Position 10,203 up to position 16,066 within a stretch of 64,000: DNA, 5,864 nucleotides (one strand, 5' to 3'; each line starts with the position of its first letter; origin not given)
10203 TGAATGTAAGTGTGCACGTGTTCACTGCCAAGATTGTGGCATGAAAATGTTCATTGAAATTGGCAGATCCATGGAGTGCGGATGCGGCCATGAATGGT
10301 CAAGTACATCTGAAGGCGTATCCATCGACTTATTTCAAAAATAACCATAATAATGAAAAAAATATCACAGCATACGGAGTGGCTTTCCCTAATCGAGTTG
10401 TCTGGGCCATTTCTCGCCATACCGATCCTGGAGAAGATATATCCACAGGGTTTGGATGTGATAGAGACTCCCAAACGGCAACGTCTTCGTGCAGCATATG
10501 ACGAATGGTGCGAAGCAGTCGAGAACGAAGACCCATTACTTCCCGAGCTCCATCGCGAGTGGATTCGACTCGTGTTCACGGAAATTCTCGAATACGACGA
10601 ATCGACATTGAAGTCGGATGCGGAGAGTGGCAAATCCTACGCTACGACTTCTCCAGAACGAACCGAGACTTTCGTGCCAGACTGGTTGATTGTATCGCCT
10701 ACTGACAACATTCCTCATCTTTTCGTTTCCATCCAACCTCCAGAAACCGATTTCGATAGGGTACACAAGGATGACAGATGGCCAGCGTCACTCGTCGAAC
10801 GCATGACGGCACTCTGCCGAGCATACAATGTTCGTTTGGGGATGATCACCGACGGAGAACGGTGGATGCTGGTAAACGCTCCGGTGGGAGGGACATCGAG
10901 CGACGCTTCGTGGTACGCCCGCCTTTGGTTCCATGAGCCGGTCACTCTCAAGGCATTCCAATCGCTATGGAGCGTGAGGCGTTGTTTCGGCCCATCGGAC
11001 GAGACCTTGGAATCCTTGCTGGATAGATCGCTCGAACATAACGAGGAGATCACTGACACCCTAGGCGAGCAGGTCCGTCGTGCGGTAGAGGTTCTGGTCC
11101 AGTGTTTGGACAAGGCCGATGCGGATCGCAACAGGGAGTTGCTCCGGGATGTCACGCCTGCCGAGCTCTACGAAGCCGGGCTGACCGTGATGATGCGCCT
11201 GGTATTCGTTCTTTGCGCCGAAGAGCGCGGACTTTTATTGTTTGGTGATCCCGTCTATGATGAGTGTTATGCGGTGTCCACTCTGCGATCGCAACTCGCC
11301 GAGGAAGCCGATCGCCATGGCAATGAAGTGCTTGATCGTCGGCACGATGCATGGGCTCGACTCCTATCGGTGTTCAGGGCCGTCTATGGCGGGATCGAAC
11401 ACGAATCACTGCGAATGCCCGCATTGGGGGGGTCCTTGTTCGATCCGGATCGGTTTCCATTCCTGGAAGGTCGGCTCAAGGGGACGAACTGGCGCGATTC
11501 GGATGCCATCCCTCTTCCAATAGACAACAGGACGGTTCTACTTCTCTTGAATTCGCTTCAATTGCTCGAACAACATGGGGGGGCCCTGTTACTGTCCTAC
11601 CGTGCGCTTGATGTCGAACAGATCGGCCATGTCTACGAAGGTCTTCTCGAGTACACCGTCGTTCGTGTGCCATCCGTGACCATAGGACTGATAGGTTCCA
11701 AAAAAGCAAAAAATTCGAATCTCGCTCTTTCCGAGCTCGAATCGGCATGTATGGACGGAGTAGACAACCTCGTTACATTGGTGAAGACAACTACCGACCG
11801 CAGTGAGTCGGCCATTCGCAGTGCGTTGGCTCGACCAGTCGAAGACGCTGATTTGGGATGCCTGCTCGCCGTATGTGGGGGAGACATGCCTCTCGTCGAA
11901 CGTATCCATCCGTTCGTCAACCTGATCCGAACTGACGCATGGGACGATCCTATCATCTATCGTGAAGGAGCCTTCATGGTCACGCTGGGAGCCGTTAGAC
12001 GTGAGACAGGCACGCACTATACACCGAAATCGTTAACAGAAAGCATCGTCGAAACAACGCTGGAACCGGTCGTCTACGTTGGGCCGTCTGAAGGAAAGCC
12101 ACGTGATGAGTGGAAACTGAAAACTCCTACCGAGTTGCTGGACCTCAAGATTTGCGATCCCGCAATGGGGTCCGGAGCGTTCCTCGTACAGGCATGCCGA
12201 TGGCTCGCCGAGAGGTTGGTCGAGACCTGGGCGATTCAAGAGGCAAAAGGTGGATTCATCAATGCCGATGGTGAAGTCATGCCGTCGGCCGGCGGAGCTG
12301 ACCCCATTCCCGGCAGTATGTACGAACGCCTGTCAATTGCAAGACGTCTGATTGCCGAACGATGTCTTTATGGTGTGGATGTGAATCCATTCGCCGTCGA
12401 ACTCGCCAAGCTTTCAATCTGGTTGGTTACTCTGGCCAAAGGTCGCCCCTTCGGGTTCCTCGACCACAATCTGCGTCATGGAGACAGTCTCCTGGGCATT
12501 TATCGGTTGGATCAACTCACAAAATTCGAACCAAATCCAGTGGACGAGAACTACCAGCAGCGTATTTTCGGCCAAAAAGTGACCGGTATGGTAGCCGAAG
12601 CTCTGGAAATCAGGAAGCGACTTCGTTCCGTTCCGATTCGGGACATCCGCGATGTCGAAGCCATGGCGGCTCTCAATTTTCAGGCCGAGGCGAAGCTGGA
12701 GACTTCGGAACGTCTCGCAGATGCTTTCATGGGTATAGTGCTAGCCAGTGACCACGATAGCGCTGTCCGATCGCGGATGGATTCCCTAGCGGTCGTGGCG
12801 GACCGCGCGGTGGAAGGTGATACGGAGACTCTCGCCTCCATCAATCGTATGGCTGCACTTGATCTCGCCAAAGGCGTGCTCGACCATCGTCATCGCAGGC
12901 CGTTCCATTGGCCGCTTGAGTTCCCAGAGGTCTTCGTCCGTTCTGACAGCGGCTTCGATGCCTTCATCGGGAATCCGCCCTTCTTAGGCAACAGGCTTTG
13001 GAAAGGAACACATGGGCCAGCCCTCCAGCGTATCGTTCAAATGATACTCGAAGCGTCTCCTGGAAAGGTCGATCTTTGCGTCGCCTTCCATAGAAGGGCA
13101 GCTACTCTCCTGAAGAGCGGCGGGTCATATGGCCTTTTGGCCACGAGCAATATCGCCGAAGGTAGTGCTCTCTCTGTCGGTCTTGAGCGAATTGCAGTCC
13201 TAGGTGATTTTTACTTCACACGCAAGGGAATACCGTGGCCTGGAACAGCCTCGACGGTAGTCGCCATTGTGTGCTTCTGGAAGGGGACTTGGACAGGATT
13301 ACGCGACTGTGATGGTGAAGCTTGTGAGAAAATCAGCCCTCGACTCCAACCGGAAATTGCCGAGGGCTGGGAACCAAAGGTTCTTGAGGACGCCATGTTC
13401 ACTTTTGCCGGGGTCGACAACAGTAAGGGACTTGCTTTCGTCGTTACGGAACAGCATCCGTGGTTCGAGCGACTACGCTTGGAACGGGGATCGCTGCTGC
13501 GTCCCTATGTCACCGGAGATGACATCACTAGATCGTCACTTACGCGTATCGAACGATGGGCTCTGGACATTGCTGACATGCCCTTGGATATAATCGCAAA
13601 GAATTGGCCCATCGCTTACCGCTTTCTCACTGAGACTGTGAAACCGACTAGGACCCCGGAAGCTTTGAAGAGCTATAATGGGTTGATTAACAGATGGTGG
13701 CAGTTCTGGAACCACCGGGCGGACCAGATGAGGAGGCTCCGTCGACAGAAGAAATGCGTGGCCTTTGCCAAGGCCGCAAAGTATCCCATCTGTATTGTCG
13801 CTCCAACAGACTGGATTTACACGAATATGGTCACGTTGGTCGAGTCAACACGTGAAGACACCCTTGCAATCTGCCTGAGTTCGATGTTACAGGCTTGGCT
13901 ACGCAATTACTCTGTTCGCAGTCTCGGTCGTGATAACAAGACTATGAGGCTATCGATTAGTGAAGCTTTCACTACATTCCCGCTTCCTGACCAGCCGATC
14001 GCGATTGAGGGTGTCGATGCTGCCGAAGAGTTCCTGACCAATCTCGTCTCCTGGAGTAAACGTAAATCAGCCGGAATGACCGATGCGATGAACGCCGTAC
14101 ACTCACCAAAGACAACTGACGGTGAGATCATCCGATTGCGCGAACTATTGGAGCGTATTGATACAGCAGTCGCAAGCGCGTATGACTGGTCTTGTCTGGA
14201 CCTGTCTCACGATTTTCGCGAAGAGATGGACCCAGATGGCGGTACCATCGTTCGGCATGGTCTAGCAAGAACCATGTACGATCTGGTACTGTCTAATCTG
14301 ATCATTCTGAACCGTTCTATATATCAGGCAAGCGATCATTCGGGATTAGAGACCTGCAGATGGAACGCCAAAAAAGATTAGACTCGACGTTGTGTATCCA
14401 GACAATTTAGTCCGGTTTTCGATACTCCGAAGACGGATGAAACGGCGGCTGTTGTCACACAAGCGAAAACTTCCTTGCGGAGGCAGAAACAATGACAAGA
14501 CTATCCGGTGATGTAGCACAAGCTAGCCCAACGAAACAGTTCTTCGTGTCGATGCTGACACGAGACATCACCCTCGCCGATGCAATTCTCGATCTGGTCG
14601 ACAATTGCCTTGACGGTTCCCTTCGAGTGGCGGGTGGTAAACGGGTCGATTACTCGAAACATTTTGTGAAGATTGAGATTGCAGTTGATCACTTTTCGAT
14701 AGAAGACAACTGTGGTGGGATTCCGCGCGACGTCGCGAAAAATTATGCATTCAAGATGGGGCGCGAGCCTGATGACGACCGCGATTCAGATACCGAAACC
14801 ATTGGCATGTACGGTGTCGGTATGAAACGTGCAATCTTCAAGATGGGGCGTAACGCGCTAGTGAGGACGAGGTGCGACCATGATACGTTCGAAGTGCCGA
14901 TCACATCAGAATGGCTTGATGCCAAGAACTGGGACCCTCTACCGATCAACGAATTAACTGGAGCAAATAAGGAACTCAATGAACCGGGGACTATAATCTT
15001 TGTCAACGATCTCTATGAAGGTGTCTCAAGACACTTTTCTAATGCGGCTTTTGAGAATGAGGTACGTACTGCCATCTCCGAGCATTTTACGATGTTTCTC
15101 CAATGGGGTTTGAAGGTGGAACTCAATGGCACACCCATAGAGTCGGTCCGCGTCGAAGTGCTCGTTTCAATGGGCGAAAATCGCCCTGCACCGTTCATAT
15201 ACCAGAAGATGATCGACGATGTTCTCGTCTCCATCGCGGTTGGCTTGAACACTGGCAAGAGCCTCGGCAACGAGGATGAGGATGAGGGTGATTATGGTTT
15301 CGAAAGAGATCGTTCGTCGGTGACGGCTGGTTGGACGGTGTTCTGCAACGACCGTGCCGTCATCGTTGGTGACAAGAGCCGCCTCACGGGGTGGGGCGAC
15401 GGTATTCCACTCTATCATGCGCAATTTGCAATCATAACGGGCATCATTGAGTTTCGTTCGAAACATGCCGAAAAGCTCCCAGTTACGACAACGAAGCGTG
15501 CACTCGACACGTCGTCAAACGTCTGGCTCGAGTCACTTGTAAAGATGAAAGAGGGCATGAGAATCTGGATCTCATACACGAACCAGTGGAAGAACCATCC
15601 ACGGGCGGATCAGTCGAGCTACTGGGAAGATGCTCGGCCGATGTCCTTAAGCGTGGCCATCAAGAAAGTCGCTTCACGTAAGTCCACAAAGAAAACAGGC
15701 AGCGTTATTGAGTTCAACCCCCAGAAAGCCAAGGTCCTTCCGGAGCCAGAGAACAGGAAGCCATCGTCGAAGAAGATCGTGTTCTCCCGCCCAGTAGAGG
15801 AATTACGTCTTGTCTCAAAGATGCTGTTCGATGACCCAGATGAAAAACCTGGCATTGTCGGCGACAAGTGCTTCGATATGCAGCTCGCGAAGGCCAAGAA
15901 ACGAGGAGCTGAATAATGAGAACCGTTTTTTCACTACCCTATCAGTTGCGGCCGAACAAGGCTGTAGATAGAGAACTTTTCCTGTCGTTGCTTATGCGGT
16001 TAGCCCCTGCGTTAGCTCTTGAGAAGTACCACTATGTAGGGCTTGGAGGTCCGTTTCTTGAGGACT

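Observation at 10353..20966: Two DrmMI paralogues with unrelated specificity domains: a possible dual-specificity, recombination-switchable DISARM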

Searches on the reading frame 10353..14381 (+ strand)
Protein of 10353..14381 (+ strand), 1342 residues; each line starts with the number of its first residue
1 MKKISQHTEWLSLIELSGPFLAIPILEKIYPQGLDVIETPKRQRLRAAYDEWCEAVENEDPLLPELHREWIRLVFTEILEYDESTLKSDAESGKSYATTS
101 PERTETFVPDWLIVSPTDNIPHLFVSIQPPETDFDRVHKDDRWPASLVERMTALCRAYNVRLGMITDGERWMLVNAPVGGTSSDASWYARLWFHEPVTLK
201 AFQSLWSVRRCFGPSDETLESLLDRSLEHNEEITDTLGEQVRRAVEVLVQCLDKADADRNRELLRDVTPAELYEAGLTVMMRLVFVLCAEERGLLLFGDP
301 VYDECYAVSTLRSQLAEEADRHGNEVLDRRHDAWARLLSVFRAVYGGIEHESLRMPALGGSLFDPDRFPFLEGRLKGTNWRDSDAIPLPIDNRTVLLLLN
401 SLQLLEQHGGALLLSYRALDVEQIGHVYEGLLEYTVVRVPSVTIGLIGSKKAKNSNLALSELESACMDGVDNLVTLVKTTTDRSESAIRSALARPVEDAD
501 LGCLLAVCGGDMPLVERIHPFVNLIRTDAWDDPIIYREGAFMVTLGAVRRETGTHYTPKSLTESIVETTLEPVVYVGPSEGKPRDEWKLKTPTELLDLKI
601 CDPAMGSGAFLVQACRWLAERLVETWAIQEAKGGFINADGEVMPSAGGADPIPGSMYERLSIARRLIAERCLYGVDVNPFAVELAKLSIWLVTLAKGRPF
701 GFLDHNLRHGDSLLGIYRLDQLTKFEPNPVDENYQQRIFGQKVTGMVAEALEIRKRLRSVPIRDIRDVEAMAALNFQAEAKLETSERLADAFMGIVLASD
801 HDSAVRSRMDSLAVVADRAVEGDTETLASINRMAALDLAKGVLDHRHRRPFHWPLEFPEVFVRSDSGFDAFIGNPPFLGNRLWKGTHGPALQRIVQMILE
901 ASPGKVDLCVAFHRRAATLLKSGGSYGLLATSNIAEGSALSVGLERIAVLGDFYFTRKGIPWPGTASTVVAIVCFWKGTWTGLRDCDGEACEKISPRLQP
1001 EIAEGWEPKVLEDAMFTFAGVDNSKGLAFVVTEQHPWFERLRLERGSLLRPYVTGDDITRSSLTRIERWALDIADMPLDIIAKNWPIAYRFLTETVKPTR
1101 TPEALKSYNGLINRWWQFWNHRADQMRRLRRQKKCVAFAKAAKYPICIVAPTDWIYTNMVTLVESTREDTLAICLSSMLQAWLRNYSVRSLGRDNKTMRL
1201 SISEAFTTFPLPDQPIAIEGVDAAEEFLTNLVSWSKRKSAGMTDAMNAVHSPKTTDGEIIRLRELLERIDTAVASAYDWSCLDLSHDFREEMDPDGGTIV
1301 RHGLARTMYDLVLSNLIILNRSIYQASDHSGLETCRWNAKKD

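Call 3: search_protein_families(library=pfam, proteins=[window:10353-14381:+], max_evalue=0.01)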
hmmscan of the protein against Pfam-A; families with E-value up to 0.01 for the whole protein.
window:10353-14381:+ (1342 aa): 4 families
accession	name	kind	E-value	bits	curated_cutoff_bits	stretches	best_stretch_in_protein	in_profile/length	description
PF07669.17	Eco57I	-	2.1e-15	57.6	25.3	1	671-935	2-139/171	Eco57I restriction-modification methylase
PF20473.4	MmeI_Mtase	-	2.6e-13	50.2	27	2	593-693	16-86/259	MmeI, DNA-methyltransferase domain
PF20466.3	MmeI_TRD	-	3.3e-06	27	27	1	1043-1213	47-206/207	MmeI, target recognition domain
PF02384.22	N6_Mtase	-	0.00012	21.9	20.4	1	550-621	23-71/311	N-6 DNA Methylase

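Call 4: search_protein_families(library=padloc, proteins=[window:10353-14381:+], max_evalue=0.001)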
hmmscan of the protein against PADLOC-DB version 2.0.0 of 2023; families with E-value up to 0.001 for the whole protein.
window:10353-14381:+ (1342 aa): 33 families (the best 25 are shown)
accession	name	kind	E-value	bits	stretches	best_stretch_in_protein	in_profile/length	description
PDLC02643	DrmMI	-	0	1584.2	1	2-1334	5-1323/1347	DrmMI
PDLC03618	REase_MTase_IIG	-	0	1251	1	1-1327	1-1319/1429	Type IIG restriction enzyme-methyltransferase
PDLC02638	DrmMI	-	0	1068.6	1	3-929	3-933/935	DrmMI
PDLC02645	DrmMI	-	0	1030.1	1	6-794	6-764/772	DrmMI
PDLC02642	DrmMI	-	3.3e-232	770.2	1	1-571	2-571/594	DrmMI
PDLC02644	DrmMI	-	1.8e-214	712.7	1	489-1326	2-869/988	DrmMI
PDLC02639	DrmMI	-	9.1e-103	343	2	281-727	1-397/803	DrmMI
PDLC02646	DrmMI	-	3.3e-84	281.5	1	614-1291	2-720/792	DrmMI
PDLC02640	DrmMI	-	8.5e-82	273.3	2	95-456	90-456/1015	DrmMI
PDLC03622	REase_MTase_IIG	-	1.3e-62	209.6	3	540-717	450-645/1524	Type IIG restriction enzyme-methyltransferase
PDLC03627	REase_MTase_IIG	-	2.5e-32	109.6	1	870-1321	565-1022/1136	Type IIG restriction enzyme-methyltransferase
PDLC03599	REase_MTase_IIG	-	2.1e-29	100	2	868-1279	470-908/959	Type IIG restriction enzyme-methyltransferase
PDLC03620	REase_MTase_IIG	-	5.4e-28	95.2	1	595-877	602-864/1378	Type IIG restriction enzyme-methyltransferase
PDLC03611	REase_MTase_IIG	-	1.4e-20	70.4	1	550-718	514-656/1532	Type IIG restriction enzyme-methyltransferase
PDLC03612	REase_MTase_IIG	-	5.4e-19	65.9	1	664-933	588-868/1247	Type IIG restriction enzyme-methyltransferase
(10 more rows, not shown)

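Call 18: search_protein_families(library=ncbifam, proteins=[window:10353-14381:+], max_evalue=0.01)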
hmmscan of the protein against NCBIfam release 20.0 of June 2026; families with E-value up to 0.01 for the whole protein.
window:10353-14381:+ (1342 aa): 3 families
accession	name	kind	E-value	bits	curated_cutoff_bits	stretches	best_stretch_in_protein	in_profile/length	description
NF033452.1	BREX_1_MTaseX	exception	7e-09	34.1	500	1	574-928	287-562/1210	BREX-1 system adenine-specific DNA-methyltransferase PglX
NF033455.1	BREX_6_MTaseX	exception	3.3e-06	24.9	900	1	590-692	322-399/1319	BREX-6 system adenine-specific DNA-methyltransferase PglX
NF033451.1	BREX_2_MTaseX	equivalog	4.9e-05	21.2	400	1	555-714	198-316/1185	BREX-2 system adenine-specific DNA-methyltransferase PglX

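Call 26: find_homologous_proteins(query=window:10353-14381:+, region=1-877)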
Query window:10353-14381:+, residues 1-877 (877 aa): 7997 proteins with E <= 0.001 among 8000 candidates; the best 120 are listed.
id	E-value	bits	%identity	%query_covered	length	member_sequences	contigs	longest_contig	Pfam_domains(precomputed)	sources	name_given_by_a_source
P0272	0.0e+0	2007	100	100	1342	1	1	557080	PF07669.18,PF20466.4,PF20473.5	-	-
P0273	0.0e+0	1588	79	100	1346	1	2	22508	PF07669.18,PF20466.4,PF20473.5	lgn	-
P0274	0.0e+0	1584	80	100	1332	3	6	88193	PF07669.18,PF20466.4,PF20473.5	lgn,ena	-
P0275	0.0e+0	1576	79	100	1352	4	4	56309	PF07669.18,PF20466.4,PF20473.5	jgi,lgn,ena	-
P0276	0.0e+0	1570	79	100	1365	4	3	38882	PF07669.18,PF20466.4,PF20473.5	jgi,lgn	jgi:hypothetical protein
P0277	0.0e+0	1567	79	100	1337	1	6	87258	PF02384.23,PF07669.18,PF20466.4,PF20473.5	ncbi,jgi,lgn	ncbi:MAG: hypothetical protein HRF49_00755 [bacterium]|jgi:hypothetical protein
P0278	0.0e+0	1565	79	100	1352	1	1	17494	PF02384.23,PF07669.18,PF20473.5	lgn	-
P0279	0.0e+0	1564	78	100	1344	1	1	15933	PF07669.18,PF20466.4,PF20473.5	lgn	-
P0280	0.0e+0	1560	78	100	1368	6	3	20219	PF07669.18,PF20466.4,PF20473.5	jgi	-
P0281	0.0e+0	1556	79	100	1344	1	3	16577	PF07669.18,PF20466.4,PF20473.5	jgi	jgi:hypothetical protein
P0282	0.0e+0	1554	78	100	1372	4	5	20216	PF07669.18,PF20466.4,PF20473.5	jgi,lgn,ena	-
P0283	0.0e+0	1553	78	100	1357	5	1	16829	PF07669.18,PF20466.4,PF20473.5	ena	-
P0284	0.0e+0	1551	78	100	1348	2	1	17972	PF07669.18,PF20466.4,PF20473.5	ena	-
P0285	0.0e+0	1548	78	100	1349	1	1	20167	PF02384.23,PF07669.18,PF20466.4,PF20473.5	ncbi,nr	ncbi:MAG: BREX-1 system adenine-specific DNA-methyltransferase PglX [Bacteroidales bacterium]|nr:BRE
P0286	0.0e+0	1543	78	100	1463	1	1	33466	PF07669.18,PF20466.4,PF20473.5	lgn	-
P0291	0.0e+0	1533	77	100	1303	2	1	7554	PF02384.23,PF07669.18,PF12950.14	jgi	-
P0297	0.0e+0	1512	76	100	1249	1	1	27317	PF02384.23,PF07669.18,PF12950.14,PF20473.5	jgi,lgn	jgi:hypothetical protein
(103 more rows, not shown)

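Call 34: find_encoding_contigs(protein=P0291, flank=10000, max_places=3)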
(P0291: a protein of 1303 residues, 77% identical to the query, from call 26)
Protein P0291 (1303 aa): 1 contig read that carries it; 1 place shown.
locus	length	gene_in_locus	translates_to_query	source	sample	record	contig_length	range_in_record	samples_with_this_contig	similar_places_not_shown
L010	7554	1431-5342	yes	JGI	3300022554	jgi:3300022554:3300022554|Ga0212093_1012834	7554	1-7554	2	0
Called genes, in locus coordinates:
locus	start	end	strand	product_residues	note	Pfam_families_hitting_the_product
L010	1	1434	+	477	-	?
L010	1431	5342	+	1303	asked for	PF02384:N6_Mtase (faint), PF07669:Eco57I, PF12950:TaqI_C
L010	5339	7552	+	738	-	?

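Call 35: find_encoding_contigs(protein=P0297, flank=10000, max_places=3)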
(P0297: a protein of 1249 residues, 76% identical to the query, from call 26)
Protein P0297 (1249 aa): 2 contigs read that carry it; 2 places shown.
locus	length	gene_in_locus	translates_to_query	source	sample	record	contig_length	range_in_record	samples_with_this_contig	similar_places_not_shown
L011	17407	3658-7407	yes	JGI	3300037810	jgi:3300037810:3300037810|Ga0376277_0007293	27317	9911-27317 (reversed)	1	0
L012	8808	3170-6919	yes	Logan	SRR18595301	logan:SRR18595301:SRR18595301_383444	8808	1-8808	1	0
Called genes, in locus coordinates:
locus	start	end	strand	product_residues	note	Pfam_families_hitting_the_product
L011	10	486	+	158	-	PF00145:DNA_methylase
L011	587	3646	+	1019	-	PF00176:SNF2-rel_dom, PF00271:Helicase_C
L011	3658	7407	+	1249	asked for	PF02384:N6_Mtase (faint), PF20473:MmeI_Mtase (weak), PF07669:Eco57I, PF12950:TaqI_C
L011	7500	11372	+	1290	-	PF00271:Helicase_C (faint)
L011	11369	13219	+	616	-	PF09369:MZB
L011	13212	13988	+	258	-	PF13091:PLDc_2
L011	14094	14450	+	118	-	PF03852:Vsr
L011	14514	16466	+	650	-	PF02518:HATPase_c (weak), PF13589:HATPase_c_3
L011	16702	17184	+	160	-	-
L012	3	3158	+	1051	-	?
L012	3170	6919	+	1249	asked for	PF02384:N6_Mtase (faint), PF20473:MmeI_Mtase (weak), PF07669:Eco57I, PF12950:TaqI_C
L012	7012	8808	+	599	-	?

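Call 56: search_solved_structures(query=window:10353-14381:+, max_evalue=0.01)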
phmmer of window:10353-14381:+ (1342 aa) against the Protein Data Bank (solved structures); distinct sequences matched with E-value up to 0.01: 1.
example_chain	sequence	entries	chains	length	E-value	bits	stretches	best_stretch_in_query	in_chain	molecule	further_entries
5hr4_C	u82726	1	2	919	1.6e-05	25.7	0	871-989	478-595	MmeI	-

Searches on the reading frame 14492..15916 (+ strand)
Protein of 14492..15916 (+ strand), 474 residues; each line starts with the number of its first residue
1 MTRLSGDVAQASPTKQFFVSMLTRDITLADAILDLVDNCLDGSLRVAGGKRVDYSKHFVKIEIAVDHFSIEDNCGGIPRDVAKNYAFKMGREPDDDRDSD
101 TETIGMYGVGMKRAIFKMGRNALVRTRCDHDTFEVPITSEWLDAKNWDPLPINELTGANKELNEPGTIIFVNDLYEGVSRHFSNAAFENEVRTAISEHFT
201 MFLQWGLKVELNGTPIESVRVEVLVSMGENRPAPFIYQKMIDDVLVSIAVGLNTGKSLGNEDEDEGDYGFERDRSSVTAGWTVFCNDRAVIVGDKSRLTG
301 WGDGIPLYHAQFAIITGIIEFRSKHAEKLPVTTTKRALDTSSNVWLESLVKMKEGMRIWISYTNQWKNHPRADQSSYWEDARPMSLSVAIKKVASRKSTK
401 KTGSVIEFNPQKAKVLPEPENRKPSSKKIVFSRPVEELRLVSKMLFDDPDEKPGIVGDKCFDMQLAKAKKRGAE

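Call 3: search_protein_families(library=pfam, proteins=[window:14492-15916:+], max_evalue=0.01)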
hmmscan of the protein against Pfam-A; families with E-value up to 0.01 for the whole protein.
window:14492-15916:+ (474 aa): 1 family
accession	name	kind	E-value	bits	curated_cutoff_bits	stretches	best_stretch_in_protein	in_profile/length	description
PF13589.12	HATPase_c_3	-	3.8e-09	37.1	25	1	27-133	2-99/137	Histidine kinase-, DNA gyrase B-, and HSP90-like ATPase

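Call 4: search_protein_families(library=padloc, proteins=[window:14492-15916:+], max_evalue=0.001)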
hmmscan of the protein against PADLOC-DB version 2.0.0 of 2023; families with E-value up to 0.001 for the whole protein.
window:14492-15916:+ (474 aa): 0 families

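Call 18: search_protein_families(library=ncbifam, proteins=[window:14492-15916:+], max_evalue=0.01)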
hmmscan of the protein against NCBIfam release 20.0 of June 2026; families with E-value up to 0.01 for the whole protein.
window:14492-15916:+ (474 aa): 0 families

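Call 54: search_solved_structures(query=window:14492-15916:+, max_evalue=1)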
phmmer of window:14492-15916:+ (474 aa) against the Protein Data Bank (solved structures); distinct sequences matched with E-value up to 1: 2.
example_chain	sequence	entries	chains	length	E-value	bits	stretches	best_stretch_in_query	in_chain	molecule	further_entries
5in9_A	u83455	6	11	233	0.35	12.6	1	38-134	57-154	Endoplasmin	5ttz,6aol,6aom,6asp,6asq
1tbw_A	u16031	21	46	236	0.36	12.6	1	38-134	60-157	Endoplasmin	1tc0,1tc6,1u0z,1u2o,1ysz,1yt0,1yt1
